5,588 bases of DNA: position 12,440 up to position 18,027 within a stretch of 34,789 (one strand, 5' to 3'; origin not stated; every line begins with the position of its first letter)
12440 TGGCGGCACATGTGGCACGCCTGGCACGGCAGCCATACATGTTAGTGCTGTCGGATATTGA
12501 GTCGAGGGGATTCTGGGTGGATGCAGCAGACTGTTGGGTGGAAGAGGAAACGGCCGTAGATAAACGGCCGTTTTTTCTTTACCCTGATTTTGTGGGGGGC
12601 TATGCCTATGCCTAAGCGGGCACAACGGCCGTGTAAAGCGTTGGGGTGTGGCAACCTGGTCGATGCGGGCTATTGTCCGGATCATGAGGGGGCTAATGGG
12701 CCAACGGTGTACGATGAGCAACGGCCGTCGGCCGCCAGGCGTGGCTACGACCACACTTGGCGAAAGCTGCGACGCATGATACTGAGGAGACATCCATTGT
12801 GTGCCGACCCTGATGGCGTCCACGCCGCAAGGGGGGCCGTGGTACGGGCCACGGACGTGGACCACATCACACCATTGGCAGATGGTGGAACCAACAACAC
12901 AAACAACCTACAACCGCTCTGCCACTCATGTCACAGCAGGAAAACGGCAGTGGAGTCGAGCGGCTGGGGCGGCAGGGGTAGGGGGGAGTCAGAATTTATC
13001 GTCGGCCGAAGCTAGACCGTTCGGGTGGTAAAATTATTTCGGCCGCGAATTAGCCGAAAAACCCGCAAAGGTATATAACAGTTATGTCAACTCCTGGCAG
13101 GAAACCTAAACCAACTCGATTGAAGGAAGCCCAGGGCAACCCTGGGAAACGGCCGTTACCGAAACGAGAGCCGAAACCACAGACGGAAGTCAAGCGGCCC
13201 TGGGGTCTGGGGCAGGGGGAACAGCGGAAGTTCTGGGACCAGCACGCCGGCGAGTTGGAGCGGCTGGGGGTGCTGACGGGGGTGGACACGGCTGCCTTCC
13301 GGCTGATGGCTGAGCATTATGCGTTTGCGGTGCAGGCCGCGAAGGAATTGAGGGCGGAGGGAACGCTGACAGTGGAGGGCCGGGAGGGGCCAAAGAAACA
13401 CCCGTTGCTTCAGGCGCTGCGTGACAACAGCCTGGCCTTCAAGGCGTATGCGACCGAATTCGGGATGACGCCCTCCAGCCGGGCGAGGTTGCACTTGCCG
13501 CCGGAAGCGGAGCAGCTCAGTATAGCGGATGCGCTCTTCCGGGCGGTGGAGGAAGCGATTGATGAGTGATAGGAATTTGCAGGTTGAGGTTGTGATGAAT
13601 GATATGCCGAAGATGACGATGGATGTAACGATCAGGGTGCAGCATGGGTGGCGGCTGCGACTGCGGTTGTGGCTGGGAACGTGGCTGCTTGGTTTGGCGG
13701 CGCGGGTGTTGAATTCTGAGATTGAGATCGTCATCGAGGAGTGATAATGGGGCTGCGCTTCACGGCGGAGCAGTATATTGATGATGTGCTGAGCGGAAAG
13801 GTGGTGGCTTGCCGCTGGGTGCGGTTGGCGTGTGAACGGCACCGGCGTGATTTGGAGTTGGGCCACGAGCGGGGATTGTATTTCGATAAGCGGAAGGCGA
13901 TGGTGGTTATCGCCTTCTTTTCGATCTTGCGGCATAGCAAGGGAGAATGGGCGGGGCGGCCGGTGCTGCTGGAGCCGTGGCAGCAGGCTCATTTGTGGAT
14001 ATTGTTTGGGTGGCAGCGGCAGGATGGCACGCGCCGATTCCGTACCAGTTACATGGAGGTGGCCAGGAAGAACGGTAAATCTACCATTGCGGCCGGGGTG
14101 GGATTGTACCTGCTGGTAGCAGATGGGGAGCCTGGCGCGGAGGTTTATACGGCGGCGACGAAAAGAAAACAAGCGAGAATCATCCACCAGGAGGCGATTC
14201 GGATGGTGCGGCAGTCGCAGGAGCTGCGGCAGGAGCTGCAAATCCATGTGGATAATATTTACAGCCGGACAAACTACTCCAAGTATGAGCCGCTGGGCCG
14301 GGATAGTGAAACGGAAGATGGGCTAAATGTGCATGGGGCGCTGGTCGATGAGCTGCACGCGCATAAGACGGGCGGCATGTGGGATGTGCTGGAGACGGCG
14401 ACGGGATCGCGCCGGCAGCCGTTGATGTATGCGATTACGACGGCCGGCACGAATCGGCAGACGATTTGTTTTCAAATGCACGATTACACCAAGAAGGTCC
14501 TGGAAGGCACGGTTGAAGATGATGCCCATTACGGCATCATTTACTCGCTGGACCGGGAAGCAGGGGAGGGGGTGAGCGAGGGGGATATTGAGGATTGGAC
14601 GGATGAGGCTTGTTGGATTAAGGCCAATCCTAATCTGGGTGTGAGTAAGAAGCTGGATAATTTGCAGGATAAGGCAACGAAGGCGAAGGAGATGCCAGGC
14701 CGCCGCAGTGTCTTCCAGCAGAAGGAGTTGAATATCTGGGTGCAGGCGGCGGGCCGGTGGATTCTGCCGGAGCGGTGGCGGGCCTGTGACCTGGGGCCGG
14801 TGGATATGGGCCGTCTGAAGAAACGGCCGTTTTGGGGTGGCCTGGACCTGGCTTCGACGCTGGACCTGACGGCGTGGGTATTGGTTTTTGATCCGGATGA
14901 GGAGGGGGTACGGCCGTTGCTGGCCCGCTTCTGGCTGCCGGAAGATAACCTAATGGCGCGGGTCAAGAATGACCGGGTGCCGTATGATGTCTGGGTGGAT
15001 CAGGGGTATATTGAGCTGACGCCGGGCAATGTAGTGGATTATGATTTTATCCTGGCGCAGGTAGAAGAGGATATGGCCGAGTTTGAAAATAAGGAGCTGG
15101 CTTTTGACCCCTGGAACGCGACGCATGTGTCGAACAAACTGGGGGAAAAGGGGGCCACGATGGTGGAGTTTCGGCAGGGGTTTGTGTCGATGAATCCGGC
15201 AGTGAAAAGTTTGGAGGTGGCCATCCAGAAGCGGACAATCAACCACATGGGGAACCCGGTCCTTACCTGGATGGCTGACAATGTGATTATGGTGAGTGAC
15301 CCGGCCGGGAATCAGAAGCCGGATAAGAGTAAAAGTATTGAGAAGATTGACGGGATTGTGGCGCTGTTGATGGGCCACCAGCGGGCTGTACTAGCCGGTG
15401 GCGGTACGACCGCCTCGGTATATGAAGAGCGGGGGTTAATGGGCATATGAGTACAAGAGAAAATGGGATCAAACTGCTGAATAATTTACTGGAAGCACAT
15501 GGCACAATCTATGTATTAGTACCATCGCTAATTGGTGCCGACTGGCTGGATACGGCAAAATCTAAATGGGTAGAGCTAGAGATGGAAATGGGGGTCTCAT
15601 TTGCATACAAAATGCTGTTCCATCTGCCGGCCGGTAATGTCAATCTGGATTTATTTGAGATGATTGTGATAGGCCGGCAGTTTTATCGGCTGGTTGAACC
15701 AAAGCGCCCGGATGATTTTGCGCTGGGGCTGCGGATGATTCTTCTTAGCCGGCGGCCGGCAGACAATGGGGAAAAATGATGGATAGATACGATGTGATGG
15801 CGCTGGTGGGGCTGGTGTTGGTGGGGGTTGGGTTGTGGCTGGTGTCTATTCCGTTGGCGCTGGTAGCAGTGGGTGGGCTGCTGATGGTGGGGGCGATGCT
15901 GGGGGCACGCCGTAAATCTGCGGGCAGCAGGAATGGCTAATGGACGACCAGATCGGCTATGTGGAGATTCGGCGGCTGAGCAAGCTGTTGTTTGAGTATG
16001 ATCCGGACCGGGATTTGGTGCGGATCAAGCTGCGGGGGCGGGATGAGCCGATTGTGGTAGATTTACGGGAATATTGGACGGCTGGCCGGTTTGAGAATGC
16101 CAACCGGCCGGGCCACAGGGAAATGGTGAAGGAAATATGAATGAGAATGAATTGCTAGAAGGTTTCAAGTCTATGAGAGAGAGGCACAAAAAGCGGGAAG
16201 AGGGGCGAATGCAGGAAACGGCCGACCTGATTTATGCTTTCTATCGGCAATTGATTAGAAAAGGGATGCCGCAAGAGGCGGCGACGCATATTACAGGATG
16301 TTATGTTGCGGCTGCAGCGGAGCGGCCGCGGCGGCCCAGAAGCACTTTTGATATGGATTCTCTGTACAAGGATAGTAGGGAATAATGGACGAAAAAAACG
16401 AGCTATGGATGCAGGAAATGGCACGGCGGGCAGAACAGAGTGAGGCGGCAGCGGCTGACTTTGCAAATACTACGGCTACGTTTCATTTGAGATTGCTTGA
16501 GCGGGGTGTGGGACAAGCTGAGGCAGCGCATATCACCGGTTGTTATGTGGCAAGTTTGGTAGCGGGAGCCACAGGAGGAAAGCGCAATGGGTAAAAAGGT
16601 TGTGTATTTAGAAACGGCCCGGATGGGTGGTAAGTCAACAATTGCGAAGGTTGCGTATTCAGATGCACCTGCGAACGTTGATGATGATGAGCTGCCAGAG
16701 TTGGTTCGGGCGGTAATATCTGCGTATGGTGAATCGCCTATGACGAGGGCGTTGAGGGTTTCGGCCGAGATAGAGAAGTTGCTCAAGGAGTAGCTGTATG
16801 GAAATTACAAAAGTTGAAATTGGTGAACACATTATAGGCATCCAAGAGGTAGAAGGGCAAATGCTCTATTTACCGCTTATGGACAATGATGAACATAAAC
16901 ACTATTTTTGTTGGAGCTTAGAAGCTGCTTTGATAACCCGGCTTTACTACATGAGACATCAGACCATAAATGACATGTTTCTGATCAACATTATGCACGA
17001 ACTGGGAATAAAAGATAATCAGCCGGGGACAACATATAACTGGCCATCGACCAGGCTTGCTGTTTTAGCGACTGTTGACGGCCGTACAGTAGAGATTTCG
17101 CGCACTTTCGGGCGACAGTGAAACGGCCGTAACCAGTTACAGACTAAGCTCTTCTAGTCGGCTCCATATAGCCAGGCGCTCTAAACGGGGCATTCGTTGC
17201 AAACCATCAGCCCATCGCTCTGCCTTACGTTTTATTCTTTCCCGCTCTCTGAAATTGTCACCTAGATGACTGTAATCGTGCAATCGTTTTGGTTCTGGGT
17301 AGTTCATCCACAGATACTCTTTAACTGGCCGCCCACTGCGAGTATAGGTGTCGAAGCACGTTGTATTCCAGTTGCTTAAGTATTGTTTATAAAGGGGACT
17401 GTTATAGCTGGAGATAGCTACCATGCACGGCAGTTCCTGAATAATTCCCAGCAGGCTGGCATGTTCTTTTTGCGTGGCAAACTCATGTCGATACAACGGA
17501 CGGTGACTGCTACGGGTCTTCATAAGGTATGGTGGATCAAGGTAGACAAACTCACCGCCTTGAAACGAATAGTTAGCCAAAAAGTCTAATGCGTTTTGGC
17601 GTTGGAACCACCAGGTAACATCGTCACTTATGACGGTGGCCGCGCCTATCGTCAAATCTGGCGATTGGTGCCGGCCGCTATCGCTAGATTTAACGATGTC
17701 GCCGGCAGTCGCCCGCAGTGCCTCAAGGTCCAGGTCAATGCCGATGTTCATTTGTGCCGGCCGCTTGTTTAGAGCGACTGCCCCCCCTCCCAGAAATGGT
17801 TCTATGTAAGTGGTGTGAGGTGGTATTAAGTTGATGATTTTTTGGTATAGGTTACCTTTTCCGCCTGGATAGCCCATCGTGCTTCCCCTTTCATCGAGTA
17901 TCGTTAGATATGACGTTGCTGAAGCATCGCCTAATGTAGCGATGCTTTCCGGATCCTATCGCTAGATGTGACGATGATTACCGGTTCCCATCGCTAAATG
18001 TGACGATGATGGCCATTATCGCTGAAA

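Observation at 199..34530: Highly iterated palindrome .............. (core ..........) saturates the genome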

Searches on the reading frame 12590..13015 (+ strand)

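Call 49: search_protein_families(library=pfam, proteins=[window:12590-13015:+], max_evalue=0.01)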
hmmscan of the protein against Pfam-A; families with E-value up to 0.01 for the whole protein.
window:12590-13015:+ (141 aa): 2 families
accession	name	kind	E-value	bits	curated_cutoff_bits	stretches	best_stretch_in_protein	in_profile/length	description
PF01844.29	HNH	-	1.2e-11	44.9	21.4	1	86-119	12-45/47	HNH endonuclease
PF14279.12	HNH_5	-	1.7e-07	31.5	27.5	1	90-119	15-44/56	HNH endonuclease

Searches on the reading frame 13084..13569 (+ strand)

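Call 49: search_protein_families(library=pfam, proteins=[window:13084-13569:+], max_evalue=0.01)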
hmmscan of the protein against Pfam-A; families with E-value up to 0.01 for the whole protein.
window:13084-13569:+ (161 aa): 1 family
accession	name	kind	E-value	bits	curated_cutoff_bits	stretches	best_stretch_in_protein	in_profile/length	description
PF05119.17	Terminase_4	-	2.8e-19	69.8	24.7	1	48-142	2-97/98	Phage terminase, small subunit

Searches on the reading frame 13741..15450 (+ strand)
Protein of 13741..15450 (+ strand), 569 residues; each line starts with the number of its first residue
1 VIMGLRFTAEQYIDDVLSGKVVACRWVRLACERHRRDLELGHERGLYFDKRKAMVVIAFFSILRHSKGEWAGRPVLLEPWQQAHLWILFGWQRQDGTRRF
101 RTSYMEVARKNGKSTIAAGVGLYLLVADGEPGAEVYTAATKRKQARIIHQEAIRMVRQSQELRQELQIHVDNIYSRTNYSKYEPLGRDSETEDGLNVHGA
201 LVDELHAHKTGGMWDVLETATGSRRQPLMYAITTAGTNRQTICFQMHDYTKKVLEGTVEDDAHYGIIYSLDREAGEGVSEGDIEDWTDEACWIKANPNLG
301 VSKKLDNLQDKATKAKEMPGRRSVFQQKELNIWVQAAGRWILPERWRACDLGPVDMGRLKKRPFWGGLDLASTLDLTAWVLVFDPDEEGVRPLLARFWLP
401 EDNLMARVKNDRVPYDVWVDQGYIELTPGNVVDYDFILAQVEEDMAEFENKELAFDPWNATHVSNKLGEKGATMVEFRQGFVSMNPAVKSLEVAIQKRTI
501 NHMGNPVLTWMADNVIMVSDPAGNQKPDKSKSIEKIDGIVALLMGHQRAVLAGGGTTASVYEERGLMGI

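Call 6: search_protein_families(library=pfam, proteins=[window:13741-15450:+], max_evalue=0.01)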
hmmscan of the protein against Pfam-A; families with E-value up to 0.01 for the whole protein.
window:13741-15450:+ (569 aa): 2 families
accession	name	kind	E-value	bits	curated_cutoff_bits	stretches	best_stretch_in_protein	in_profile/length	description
PF20441.4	TerL_nuclease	-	1.2e-40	139.9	24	1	258-549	2-282/286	Terminase large subunit, endonuclease domain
PF03354.21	TerL_ATPase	-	2.1e-30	106.2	23.7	1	79-251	1-177/178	Terminase large subunit, ATPase domain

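Call 43: find_homologous_proteins(query=window:13741-15450:+, max_evalue=1e-60)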
Query window:13741-15450:+ (569 aa): 7950 proteins with E <= 1e-60 among 8000 candidates; the best 120 are listed.
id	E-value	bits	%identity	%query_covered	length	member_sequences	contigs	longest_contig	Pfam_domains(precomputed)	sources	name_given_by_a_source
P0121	0.0e+0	1319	100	100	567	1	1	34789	PF20441.4,PF03354.22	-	-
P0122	1.9e-279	946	72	100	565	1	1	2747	PF20441.4,PF03354.22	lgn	-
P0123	2.7e-278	942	72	98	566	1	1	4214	PF20441.4,PF03354.22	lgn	-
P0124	3.5e-271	919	69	99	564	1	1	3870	PF20441.4,PF03354.22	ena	-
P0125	7.7e-268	908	69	99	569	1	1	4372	PF20441.4,PF03354.22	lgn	-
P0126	1.4e-264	897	68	99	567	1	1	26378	PF20441.4,PF03354.22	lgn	-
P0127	2.2e-260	883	68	99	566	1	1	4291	PF20441.4,PF03354.22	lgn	-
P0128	6.8e-258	875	66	99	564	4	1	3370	PF20441.4,PF03354.22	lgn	-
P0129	1.1e-257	874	66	99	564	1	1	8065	PF20441.4,PF03354.22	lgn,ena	-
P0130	1.5e-257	874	66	99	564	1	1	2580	PF20441.4,PF03354.22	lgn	-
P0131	3.3e-257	872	66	99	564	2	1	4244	PF20441.4,PF03354.22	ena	-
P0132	2.0e-253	860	67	98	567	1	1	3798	PF20441.4,PF03354.22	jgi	jgi:phage terminase large subunit-like protein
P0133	2.1e-253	860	66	98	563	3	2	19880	PF20441.4,PF03354.22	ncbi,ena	-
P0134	5.1e-253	859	66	98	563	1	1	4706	PF20441.4,PF03354.22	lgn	-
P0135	6.3e-253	858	65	99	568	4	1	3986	PF20441.4,PF03354.22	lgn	-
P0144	1.7e-244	830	65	98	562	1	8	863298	PF20441.4,PF03354.22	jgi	jgi:phage terminase large subunit-like protein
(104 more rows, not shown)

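Call 44: find_encoding_contigs(protein=P0144, flank=10000, max_places=3)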
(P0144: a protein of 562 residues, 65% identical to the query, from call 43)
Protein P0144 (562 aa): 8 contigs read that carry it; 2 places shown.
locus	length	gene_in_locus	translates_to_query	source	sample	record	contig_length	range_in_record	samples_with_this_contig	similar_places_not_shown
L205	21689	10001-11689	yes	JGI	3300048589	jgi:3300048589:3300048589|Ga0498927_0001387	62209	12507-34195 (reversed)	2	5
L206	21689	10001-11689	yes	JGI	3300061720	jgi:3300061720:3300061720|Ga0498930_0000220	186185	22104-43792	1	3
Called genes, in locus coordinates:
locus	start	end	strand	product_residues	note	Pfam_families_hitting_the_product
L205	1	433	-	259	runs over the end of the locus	-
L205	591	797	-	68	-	-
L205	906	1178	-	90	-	-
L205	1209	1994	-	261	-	-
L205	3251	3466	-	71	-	PF13542:HTH_Tnp_ISL3 (weak), PF12728:HTH_17, PF13384:HTH_23 (weak)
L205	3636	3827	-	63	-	-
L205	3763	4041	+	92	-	PF05901:Excalibur (faint)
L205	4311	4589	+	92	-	-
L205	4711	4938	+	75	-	PF01844:HNH (weak)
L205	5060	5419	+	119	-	-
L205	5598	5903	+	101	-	PF05119:Terminase_4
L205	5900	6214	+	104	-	-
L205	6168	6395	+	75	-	-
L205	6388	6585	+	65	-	-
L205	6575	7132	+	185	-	-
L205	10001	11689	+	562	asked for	PF03354:TerL_ATPase, PF20441:TerL_nuclease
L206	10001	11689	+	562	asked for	PF03354:TerL_ATPase, PF20441:TerL_nuclease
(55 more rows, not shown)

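Call 45: find_encoding_contigs(protein=P0126, flank=10000, max_places=1)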
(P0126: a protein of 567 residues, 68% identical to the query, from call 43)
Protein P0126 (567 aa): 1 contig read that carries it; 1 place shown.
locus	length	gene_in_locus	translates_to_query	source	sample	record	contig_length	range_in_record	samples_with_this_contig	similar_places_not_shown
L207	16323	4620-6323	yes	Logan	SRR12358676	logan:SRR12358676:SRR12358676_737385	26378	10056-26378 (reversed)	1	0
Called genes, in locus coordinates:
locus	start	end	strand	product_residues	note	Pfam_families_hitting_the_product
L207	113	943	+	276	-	-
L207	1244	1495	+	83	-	-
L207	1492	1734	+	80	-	-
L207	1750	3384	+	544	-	PF02195:ParB_N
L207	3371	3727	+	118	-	-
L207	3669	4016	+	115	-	PF01844:HNH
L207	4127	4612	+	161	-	PF05119:Terminase_4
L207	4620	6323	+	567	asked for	PF03354:TerL_ATPase, PF20441:TerL_nuclease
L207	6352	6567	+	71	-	-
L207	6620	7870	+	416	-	PF04860:Phage_portal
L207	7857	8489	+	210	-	PF04586:Peptidase_S78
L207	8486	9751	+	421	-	PF05065:Phage_capsid, PF25209:Phage_capsid_4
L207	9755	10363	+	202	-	-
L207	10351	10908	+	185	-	-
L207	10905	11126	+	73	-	-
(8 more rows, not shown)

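Call 46: find_encoding_contigs(protein=P0133, flank=10000, max_places=2)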
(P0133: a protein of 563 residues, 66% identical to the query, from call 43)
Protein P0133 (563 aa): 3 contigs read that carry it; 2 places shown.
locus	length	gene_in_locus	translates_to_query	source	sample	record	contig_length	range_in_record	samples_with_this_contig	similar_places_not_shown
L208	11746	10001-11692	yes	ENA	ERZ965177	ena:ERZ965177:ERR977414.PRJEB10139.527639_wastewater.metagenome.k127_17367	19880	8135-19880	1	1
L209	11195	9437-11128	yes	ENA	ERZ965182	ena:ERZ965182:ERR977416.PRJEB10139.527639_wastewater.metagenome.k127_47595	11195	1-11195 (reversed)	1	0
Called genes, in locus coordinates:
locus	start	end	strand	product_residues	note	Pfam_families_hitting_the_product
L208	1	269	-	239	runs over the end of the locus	PF00072:Response_reg, PF00486:Trans_reg_C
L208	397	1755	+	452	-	PF04932:Wzy_C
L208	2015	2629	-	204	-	-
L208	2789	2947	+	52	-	-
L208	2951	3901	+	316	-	PF00805:Pentapeptide, PF13599:Pentapeptide_4 (weak), PF00805:Pentapeptide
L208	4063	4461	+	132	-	-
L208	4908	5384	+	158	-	PF05119:Terminase_4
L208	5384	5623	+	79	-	-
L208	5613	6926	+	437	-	PF01555:N6_N4_Mtase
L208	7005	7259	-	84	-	-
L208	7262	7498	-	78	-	-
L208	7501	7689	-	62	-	-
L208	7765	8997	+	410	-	PF01555:N6_N4_Mtase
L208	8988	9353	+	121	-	-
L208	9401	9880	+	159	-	PF05119:Terminase_4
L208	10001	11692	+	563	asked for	PF03354:TerL_ATPase, PF20441:TerL_nuclease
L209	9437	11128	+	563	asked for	PF03354:TerL_ATPase, PF20441:TerL_nuclease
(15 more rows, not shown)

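Call 64: find_encoding_contigs(protein=P0123, flank=10000, max_places=1)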
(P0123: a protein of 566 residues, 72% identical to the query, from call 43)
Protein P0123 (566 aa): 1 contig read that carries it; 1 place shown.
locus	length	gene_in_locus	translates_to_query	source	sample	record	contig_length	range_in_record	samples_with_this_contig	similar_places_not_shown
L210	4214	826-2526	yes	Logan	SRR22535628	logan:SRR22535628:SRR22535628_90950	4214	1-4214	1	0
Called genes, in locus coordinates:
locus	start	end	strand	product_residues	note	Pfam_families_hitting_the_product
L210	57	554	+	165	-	PF05119:Terminase_4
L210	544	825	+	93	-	-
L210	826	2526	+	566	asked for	PF03354:TerL_ATPase, PF20441:TerL_nuclease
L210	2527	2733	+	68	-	-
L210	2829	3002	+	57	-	-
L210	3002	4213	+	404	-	?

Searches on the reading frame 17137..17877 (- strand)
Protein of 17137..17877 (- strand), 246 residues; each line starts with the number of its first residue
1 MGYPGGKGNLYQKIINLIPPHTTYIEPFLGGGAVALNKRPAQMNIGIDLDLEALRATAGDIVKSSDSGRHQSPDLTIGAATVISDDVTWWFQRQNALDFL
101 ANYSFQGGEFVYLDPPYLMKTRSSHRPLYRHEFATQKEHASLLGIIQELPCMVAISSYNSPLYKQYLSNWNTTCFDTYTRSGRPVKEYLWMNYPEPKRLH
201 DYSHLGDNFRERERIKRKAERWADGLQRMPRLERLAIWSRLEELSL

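Call 7: search_protein_families(library=phrogs, proteins=[window:17137-17877:-], max_evalue=0.001)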
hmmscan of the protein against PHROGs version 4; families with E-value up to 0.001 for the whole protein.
window:17137-17877:- (246 aa): 4 families
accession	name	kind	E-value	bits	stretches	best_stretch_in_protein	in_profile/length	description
phrog_56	-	other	6.9e-38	132.3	2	108-243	236-384/647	DNA methyltransferase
phrog_1996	-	other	2.8e-15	57.5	1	108-195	55-143/150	DNA methyltransferase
phrog_23217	-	unknown function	2.8e-05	25.2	1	5-39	11-45/109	-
phrog_13242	-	unknown function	6.8e-05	23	1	2-52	30-80/450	-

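Call 49: search_protein_families(library=pfam, proteins=[window:17137-17877:-], max_evalue=0.01)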
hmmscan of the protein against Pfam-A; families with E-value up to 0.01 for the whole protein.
window:17137-17877:- (246 aa): 1 family
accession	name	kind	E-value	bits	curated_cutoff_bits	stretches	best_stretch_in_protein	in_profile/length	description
PF02086.21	MethyltransfD12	-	1.4e-14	54.9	22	2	3-39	1-41/253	D12 class N6 adenine-specific DNA methyltransferase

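Call 50: search_protein_families(library=ncbifam, proteins=[window:17137-17877:-], max_evalue=0.01)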
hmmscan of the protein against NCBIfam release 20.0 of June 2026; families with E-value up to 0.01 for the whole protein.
window:17137-17877:- (246 aa): 2 families
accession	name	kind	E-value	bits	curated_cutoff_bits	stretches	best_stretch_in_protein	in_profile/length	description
TIGR00571.1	dam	subfamily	3.1e-13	50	114.85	2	3-42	7-47/267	Dam family site-specific DNA-(adenine-N6)-methyltransferase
NF008152.0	PRK10904.1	equivalog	0.0015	18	441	0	3-39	10-46/271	adenine-specific DNA-methyltransferase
